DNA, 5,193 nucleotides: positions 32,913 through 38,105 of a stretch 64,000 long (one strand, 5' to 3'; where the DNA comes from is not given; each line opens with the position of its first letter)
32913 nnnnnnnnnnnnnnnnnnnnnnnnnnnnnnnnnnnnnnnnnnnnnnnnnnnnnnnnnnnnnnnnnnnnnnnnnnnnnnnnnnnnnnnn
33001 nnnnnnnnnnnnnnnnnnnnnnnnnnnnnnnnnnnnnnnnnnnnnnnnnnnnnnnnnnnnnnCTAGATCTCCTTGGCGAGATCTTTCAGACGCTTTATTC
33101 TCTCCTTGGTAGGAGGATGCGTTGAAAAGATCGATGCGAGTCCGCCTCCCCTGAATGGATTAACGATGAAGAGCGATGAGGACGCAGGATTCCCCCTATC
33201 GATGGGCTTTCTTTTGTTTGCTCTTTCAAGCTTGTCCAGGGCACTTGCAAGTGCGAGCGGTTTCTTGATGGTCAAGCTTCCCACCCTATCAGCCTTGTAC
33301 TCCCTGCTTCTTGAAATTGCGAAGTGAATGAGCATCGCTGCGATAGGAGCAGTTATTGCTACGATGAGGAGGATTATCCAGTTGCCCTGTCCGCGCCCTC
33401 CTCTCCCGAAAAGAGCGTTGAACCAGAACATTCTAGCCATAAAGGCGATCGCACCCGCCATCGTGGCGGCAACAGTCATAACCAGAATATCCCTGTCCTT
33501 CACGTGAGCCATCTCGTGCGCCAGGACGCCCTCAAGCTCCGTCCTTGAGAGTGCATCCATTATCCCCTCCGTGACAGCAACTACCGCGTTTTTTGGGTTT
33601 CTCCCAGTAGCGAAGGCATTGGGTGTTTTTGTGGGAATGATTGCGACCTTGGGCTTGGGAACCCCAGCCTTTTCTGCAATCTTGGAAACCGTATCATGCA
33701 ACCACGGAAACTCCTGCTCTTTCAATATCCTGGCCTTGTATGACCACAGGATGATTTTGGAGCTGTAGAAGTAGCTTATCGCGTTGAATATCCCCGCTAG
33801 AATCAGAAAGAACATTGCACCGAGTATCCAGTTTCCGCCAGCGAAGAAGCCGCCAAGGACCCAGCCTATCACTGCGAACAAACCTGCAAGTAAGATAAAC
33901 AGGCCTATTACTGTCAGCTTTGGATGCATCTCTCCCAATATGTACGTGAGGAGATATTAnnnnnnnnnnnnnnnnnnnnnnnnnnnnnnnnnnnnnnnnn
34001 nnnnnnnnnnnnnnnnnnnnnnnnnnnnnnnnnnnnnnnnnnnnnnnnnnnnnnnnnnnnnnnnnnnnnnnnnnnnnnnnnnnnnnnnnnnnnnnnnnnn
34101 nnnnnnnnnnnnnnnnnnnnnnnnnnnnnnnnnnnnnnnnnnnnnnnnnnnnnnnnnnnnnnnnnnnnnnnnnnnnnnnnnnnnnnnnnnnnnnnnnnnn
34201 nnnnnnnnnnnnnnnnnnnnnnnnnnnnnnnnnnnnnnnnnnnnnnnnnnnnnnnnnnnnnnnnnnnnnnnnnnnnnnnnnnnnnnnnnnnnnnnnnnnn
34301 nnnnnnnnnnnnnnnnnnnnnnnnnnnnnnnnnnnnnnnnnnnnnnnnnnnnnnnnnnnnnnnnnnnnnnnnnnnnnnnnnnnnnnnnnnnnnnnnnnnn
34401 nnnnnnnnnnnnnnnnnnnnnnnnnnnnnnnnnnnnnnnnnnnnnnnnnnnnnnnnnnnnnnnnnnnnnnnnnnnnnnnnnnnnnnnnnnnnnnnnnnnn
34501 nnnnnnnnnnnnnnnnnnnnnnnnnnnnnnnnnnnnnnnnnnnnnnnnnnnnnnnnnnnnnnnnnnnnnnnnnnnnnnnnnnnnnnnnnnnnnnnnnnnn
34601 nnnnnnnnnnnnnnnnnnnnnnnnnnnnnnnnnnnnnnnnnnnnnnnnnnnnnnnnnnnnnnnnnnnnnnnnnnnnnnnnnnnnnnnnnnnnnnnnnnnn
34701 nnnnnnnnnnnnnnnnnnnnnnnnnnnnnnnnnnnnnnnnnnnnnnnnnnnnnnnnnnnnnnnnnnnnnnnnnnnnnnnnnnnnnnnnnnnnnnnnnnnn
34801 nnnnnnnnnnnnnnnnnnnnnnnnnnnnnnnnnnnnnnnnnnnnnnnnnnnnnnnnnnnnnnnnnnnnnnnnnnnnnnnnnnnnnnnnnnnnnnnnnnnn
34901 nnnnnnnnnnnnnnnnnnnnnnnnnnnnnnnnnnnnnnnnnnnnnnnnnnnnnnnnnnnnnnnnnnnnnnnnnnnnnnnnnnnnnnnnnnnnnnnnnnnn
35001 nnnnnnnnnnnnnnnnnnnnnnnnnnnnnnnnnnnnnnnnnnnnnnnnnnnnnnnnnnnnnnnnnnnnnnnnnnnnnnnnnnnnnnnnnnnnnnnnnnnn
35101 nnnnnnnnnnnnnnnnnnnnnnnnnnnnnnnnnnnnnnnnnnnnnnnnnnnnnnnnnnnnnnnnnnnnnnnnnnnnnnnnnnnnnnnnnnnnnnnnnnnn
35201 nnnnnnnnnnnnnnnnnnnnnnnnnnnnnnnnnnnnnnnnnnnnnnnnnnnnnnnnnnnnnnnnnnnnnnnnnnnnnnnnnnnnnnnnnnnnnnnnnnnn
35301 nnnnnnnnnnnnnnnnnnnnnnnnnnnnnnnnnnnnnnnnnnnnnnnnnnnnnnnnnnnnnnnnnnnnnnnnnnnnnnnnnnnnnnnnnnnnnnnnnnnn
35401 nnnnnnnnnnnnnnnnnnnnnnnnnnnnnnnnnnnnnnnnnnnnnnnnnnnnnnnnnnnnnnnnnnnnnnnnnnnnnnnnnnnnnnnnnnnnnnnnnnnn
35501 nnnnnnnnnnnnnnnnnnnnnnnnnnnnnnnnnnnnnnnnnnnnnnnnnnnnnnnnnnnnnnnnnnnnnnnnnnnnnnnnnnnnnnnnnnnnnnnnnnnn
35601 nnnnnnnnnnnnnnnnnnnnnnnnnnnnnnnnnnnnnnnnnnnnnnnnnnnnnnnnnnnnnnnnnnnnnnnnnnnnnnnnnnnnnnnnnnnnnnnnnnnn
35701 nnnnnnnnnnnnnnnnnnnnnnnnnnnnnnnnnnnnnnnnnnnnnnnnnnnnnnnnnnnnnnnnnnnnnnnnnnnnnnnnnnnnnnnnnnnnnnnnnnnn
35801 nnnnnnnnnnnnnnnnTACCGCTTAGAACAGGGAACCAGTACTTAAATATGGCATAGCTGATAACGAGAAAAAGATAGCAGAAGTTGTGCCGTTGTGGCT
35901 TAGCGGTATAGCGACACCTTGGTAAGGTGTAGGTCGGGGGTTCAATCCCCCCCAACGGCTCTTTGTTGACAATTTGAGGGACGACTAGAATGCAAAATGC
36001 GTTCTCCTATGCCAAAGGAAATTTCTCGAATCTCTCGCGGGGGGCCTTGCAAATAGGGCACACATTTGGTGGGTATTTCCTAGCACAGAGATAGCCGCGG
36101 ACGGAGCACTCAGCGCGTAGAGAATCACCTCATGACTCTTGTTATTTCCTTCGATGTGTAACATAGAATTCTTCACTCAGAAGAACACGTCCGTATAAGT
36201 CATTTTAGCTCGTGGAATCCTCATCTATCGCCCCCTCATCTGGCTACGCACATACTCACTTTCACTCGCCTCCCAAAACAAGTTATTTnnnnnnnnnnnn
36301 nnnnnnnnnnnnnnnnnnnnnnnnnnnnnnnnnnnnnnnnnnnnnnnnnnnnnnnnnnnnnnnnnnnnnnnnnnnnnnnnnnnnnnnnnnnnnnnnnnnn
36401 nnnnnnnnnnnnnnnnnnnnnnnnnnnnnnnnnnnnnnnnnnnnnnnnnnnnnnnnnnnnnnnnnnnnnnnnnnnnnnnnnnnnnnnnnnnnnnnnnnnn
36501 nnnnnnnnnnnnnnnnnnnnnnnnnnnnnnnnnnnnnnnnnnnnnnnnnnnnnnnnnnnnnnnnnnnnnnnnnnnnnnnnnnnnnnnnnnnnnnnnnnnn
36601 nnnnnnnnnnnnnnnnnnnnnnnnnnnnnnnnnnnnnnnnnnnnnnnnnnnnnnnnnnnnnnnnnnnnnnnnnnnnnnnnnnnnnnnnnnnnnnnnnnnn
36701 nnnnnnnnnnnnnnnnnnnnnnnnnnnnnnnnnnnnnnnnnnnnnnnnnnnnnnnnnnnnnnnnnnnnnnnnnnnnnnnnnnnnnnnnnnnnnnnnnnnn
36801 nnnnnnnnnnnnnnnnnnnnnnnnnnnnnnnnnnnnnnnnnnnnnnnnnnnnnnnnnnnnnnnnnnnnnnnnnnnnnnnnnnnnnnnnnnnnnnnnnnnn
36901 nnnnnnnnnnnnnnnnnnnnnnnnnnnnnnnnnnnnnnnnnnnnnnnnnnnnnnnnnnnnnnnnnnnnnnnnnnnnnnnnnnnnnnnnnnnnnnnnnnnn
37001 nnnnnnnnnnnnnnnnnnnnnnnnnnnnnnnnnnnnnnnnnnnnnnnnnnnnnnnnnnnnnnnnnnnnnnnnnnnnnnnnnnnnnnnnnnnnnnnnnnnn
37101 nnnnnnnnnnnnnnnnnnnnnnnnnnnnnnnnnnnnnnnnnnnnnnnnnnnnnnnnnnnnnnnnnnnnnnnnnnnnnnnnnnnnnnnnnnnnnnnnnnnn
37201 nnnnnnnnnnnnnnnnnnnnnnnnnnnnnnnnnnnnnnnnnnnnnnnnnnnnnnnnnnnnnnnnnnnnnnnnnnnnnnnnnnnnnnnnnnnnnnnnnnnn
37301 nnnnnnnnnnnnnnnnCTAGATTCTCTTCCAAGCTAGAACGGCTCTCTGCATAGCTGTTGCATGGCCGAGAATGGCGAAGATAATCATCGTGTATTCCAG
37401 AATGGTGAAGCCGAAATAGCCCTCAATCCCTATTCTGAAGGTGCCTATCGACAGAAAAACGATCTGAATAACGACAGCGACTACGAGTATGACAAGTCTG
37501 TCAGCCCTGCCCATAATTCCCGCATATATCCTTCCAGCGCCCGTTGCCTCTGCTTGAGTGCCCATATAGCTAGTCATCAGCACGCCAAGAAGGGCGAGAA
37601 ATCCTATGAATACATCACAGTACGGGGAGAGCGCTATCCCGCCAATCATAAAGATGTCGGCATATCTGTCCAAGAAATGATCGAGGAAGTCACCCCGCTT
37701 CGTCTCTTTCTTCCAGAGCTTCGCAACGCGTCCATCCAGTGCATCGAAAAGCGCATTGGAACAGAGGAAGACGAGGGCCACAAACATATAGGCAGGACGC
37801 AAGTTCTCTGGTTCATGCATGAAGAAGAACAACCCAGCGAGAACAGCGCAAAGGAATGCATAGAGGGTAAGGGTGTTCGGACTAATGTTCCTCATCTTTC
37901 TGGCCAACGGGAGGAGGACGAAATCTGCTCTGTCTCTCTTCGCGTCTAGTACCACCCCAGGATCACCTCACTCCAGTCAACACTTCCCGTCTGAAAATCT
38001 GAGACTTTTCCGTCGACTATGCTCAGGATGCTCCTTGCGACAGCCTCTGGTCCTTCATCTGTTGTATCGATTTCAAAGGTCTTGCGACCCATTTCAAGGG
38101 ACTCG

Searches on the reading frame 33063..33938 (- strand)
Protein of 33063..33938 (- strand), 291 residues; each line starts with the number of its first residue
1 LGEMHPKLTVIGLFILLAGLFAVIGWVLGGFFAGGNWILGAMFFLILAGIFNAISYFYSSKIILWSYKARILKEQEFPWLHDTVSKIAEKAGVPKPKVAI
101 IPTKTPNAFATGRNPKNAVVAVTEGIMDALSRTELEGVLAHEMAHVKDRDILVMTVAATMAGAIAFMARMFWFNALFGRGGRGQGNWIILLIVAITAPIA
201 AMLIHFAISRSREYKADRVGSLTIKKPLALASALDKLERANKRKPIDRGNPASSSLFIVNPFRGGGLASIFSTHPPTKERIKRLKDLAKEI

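Call 13: search_protein_families(library=ncbifam, proteins=[window:33063-33938:-], max_evalue=0.01)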
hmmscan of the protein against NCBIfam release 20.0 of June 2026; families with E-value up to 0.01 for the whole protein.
window:33063-33938:- (291 aa): 11 families
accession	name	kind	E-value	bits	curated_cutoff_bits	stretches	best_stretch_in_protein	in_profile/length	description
NF002826.0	PRK03001.1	equivalog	6.8e-92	307.6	369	1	13-290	7-281/285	zinc metalloprotease HtpX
NF002363.0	PRK01345.1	equivalog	4e-84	282.4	422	1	13-290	9-281/318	zinc metalloprotease HtpX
NF002839.0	PRK03072.1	equivalog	3.6e-82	275.7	412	1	4-290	3-287/291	zinc metalloprotease HtpX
NF002669.0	PRK02391.1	equivalog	6.9e-77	258.5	341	1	38-291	37-295/298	zinc metalloprotease HtpX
NF003425.0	PRK04897.1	equivalog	1.3e-73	247.8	355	1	12-286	15-297/298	zinc metalloprotease HtpX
NF003965.0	PRK05457.1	equivalog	3.8e-41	141.3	245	1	42-286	37-283/285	protease HtpX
NF002775.0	PRK02870.1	equivalog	8.8e-35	120.5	285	1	42-285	74-334/338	zinc metalloprotease HtpX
NF002322.0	PRK01265.1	equivalog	7.1e-30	104.6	275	1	10-248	16-258/325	zinc metalloprotease HtpX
NF052399.1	M48_lipo_LoiP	exception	7.4e-08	32.1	365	1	102-147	93-134/247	metalloprotease LoiP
NF052400.1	M48_BAM_BepA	equivalog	0.0028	16.5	570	0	119-223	111-208/483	beta-barrel assembly-enhancing protease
NF000326.1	blaR1_generic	equivalog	0.0071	14.7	400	1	118-176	179-230/585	BlaR1 family beta-lactam sensor/signal transducer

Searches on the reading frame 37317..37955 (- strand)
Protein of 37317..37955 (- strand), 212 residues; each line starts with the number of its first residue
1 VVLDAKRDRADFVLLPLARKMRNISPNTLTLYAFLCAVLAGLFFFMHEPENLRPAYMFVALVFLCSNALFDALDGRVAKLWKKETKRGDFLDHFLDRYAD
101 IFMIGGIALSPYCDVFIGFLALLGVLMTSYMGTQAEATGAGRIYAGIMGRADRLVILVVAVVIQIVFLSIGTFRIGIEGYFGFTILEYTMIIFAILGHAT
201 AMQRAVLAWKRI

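Call 13: search_protein_families(library=ncbifam, proteins=[window:37317-37955:-], max_evalue=0.01)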
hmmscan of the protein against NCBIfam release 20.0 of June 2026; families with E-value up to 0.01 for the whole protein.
window:37317-37955:- (212 aa): 8 families
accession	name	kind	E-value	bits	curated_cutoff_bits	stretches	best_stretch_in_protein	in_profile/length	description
NF040950.1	archin_ph_syn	equivalog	6.3e-43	146.9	180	1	8-211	6-190/191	archaetidylinositol phosphate synthase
NF052561.1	PIPSynBT1523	equivalog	1e-18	67.9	350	1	21-208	20-220/232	hypothetical protein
NF045883.1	PIPSynth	equivalog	2.2e-18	66.6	170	1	7-208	4-192/197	phosphatidylinositol phosphate synthase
NF041135.1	IPPtranDIPPsyn_Thcocales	equivalog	5.2e-13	48.8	580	1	22-147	248-368/419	bifunctional L-myo-inositol-1-phosphate cytidylyltransferase/CDP-L-myo-inositol myo-inositolphosphotransferase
TIGR00560.1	pgsA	equivalog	3.4e-06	27.7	109.1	1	25-181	3-146/183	CDP-diacylglycerol--glycerol-3-phosphate 3-phosphatidyltransferase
NF008090.0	PRK10832.1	equivalog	7.4e-05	22.9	304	1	26-97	6-72/182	CDP-diacylglycerol--glycerol-3-phosphate 3-phosphatidyltransferase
NF053678.1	ClpnSynClsA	equivalog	0.0003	21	240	1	52-105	25-78/180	cardiolipin synthase ClsA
TIGR00473.1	pssA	equivalog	0.0024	18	107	1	59-96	22-59/153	CDP-diacylglycerol--serine O-phosphatidyltransferase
